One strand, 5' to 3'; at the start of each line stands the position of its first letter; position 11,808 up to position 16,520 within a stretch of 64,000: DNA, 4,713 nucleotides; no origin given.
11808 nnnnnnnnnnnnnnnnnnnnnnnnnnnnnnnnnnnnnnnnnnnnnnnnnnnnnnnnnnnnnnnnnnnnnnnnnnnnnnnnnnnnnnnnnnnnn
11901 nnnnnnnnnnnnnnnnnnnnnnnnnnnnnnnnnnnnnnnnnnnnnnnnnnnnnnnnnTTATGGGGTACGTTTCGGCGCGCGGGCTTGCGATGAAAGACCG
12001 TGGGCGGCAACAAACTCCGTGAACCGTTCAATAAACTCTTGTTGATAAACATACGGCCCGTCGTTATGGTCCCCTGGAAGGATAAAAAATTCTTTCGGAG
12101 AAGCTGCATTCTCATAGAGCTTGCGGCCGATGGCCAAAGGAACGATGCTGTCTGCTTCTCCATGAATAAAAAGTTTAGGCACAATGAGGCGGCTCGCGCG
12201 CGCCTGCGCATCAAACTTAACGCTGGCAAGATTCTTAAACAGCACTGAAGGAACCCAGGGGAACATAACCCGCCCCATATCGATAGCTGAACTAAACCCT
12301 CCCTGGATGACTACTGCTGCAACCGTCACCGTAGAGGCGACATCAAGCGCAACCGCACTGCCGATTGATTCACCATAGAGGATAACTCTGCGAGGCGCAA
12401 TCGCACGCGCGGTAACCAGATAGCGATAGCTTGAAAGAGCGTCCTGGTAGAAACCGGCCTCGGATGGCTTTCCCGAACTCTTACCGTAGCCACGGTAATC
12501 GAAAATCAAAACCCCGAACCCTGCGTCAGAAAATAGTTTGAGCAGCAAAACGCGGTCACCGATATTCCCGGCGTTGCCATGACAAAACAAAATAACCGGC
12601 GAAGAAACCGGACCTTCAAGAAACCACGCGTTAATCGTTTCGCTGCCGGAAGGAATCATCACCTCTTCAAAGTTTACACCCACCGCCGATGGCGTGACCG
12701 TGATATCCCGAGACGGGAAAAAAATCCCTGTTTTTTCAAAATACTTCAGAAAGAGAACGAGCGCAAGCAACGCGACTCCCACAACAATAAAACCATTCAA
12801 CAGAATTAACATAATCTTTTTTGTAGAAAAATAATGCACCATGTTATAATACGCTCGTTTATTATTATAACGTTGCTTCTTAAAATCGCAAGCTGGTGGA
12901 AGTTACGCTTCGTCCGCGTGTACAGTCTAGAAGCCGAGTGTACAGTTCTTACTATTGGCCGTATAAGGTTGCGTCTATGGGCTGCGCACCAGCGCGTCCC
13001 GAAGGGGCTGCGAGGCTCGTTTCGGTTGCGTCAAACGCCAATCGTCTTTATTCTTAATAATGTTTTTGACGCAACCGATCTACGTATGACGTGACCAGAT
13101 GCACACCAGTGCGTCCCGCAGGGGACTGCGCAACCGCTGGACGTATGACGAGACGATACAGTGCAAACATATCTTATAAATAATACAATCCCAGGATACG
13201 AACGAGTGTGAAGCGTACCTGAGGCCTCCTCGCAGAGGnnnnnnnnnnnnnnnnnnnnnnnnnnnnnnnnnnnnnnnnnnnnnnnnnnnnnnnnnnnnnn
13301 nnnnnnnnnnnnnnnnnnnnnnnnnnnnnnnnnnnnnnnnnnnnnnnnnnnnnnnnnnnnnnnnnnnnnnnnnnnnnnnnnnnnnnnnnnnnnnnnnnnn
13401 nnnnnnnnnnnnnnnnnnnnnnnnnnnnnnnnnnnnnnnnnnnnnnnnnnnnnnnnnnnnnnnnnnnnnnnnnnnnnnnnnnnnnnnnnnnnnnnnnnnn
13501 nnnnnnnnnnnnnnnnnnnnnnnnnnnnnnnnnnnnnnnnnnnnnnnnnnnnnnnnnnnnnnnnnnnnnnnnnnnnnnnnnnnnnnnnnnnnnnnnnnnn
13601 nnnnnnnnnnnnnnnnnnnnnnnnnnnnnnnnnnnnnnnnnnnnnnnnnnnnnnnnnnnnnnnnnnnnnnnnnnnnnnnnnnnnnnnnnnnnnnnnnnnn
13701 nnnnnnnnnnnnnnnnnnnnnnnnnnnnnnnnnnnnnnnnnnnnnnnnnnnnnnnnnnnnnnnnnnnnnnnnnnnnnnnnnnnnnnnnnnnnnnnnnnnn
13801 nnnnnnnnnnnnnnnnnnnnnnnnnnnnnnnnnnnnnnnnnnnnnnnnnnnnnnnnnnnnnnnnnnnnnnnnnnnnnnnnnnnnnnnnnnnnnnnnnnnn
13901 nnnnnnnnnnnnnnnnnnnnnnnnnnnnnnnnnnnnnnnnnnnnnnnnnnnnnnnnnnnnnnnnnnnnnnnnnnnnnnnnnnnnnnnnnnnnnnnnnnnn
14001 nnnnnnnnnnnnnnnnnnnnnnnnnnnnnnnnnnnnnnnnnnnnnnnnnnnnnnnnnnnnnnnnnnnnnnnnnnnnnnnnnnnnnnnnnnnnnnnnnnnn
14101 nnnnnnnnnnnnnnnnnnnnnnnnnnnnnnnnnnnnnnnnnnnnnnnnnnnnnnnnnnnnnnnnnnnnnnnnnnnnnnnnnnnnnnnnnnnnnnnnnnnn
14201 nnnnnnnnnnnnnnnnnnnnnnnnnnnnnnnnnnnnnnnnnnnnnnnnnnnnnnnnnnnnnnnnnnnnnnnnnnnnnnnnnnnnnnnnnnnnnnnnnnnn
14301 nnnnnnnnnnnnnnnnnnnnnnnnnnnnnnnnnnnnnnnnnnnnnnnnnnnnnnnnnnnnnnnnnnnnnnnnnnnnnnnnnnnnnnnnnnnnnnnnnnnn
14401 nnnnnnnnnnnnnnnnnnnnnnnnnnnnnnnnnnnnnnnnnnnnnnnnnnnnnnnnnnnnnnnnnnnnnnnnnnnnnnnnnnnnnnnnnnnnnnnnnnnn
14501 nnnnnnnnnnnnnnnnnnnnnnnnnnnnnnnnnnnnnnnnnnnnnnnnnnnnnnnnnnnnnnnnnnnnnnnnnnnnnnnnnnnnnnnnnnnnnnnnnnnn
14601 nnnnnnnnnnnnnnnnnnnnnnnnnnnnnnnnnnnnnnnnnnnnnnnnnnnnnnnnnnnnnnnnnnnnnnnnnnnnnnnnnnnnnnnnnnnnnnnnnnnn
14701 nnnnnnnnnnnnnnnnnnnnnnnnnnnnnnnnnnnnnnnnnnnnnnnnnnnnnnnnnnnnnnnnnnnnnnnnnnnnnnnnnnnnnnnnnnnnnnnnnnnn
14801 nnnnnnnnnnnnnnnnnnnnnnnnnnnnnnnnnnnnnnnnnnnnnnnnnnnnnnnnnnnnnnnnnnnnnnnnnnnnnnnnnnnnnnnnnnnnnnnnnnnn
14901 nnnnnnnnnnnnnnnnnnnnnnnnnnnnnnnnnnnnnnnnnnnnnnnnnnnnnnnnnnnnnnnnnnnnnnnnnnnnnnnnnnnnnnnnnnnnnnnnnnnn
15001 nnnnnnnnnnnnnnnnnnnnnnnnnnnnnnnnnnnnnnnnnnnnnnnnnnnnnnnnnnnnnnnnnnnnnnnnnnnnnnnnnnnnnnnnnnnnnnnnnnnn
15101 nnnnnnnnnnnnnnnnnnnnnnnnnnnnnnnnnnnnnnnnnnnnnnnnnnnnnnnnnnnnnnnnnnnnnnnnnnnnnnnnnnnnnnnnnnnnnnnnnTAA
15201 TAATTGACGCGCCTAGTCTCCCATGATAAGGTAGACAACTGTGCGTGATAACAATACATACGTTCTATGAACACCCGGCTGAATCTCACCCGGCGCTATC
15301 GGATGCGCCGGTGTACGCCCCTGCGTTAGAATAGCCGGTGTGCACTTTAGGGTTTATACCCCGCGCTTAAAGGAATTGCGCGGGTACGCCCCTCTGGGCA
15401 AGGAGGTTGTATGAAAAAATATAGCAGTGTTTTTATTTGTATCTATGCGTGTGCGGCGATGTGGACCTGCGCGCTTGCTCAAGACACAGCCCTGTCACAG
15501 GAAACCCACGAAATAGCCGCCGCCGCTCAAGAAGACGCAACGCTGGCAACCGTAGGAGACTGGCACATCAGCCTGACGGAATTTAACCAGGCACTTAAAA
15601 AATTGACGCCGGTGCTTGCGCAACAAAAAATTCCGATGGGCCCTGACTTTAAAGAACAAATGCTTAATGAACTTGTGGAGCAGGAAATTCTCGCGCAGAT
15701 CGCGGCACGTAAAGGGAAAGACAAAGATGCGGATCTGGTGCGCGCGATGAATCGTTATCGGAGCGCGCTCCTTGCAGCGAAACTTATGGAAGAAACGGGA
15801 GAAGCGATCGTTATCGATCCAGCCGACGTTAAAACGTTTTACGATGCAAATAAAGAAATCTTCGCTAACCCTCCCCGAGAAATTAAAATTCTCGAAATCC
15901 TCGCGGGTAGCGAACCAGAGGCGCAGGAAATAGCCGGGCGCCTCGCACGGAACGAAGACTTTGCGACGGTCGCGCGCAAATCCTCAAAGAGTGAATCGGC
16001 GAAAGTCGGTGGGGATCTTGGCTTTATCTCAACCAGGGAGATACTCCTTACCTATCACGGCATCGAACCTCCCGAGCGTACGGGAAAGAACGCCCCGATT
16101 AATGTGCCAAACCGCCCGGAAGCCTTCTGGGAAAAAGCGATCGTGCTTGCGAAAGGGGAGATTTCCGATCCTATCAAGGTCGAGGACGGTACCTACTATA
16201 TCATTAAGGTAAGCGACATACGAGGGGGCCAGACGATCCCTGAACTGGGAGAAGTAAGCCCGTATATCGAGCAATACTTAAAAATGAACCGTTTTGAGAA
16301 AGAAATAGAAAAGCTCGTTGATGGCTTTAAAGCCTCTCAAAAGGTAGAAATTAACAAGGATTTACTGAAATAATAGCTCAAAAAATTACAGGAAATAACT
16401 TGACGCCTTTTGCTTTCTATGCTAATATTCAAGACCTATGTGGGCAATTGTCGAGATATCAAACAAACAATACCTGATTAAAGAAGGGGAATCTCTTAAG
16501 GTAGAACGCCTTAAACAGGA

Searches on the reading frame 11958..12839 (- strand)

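Call 62: search_protein_families(library=pfam, proteins=[window:11958-12839:-], max_evalue=1e-8)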
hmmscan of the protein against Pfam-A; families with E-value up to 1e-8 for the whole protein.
window:11958-12839:- (293 aa): 3 families
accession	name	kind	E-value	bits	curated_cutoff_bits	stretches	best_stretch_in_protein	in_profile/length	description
PF12146.15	Hydrolase_4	-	5.8e-17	62.2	27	1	82-170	6-96/239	Serine aminopeptidase, S33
PF00561.26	Abhydrolase_1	-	6.9e-15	55.8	25.8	1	81-198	1-119/245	alpha/beta hydrolase fold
PF12697.13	Abhydrolase_6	-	6.6e-10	40.5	26.3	1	83-196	1-108/217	Alpha/beta hydrolase family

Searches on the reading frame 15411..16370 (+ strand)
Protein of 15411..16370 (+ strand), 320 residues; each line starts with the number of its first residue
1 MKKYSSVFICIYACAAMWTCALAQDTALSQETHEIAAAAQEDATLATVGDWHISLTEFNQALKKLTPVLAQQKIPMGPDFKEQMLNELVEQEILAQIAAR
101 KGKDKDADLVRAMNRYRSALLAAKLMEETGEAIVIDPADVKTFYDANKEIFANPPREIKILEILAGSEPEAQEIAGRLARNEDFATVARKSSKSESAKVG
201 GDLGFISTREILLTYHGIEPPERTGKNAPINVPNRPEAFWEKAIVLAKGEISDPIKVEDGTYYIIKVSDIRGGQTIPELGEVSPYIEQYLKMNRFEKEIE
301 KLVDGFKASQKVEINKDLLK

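Call 30: search_protein_families(library=pfam, proteins=[window:15411-16370:+], max_evalue=0.00001)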
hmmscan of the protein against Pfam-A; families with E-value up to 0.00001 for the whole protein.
window:15411-16370:+ (320 aa): 4 families
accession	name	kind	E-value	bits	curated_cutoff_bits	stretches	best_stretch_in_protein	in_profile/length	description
PF13145.12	Rotamase_2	-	2.8e-12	47.9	27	1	135-277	1-115/121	PPIC-type PPIASE domain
PF00639.27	Rotamase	-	8.8e-08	33.5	21.7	1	169-268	20-96/97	PPIC-type PPIASE domain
PF13616.12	Rotamase_3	-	1.5e-07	32.4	22.5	1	170-270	39-115/116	PPIC-type PPIASE domain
PF13623.11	SurA_N_2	-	9.7e-06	26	28.5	0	39-116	37-121/145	SurA-like N-terminal domain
